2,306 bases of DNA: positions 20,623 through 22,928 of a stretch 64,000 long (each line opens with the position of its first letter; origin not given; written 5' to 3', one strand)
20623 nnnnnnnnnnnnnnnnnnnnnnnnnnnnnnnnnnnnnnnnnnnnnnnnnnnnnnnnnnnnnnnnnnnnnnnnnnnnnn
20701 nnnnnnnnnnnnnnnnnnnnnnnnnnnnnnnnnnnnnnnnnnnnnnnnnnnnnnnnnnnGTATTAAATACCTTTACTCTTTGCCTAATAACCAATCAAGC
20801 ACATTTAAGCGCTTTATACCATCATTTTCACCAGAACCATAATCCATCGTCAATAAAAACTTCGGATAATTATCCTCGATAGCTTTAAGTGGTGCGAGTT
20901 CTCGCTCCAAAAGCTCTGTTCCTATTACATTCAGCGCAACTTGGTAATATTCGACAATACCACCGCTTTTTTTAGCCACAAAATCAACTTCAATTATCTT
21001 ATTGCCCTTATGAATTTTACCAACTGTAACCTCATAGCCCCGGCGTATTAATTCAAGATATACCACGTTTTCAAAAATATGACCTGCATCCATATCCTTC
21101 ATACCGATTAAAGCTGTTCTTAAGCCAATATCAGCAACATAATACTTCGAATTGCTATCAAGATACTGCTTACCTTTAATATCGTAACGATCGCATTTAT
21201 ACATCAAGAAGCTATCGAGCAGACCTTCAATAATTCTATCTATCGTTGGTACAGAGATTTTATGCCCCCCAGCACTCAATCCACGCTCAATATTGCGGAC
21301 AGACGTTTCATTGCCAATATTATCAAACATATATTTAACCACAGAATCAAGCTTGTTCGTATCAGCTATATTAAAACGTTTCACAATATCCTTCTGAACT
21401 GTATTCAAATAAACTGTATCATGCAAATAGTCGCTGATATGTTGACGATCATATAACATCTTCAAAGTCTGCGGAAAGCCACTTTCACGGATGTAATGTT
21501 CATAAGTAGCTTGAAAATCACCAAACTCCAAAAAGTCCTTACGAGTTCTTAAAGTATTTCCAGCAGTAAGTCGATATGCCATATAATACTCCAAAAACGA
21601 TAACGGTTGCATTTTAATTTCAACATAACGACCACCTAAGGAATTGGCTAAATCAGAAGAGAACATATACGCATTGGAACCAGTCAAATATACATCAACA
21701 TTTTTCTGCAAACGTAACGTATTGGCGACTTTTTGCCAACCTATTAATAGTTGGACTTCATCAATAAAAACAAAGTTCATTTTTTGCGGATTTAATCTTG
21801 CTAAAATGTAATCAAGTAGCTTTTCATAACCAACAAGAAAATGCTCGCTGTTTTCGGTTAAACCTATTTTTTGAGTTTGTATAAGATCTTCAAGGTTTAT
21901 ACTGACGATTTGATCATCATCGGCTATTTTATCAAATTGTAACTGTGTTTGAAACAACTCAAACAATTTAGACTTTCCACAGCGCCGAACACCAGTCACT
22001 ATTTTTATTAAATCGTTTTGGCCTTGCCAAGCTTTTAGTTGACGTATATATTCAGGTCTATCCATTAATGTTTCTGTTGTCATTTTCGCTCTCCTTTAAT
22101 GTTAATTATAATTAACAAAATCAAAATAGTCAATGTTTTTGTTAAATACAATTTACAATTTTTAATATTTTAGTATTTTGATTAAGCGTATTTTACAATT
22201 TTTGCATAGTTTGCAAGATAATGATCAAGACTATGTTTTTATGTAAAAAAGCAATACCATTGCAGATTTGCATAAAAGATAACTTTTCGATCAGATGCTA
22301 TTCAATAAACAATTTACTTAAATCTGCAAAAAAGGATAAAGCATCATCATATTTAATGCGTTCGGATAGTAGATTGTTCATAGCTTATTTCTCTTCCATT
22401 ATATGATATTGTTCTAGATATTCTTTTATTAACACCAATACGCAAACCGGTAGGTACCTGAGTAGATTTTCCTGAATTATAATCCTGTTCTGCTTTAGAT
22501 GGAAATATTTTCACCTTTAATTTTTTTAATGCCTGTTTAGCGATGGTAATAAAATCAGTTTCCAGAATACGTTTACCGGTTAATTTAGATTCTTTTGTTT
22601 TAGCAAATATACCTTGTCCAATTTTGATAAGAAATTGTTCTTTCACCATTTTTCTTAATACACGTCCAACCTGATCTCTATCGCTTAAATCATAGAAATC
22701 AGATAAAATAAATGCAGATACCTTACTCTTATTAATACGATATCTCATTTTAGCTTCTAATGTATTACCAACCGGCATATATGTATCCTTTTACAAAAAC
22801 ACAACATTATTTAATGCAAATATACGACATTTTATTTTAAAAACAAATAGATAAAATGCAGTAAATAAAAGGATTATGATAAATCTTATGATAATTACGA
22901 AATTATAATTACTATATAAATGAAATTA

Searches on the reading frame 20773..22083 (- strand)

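Call 15: search_protein_families(library=pfam, proteins=[window:20773-22083:-], max_evalue=0.01)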
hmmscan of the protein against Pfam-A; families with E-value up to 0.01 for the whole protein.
window:20773-22083:- (436 aa): 5 families
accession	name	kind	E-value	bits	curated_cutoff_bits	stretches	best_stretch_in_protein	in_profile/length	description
PF13173.12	AAA_14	-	2.3e-27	96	27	1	25-166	3-128/129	AAA domain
PF13635.12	DUF4143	-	8.2e-20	71.6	28.1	1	230-381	1-156/160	Domain of unknown function (DUF4143)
PF01637.24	ATPase_2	-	0.0002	21.7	33.2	1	7-122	2-131/225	ATPase domain predominantly from Archaea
PF13401.12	AAA_22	-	0.00041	21.1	27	1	25-129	6-110/130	AAA domain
PF16809.10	NleF_casp_inhib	-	0.0021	18.6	24.1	1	197-263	65-131/145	NleF caspase inhibitor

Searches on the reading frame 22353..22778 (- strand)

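Call 74: search_protein_families(library=pfam, proteins=[window:22353-22778:-], max_evalue=0.001)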
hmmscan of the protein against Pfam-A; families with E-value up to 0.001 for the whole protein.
window:22353-22778:- (141 aa): 1 family
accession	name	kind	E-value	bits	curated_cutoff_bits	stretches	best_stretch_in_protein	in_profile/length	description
PF19570.5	DUF6088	-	6.4e-10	39.5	25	1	17-137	9-126/172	Family of unknown function (DUF6088)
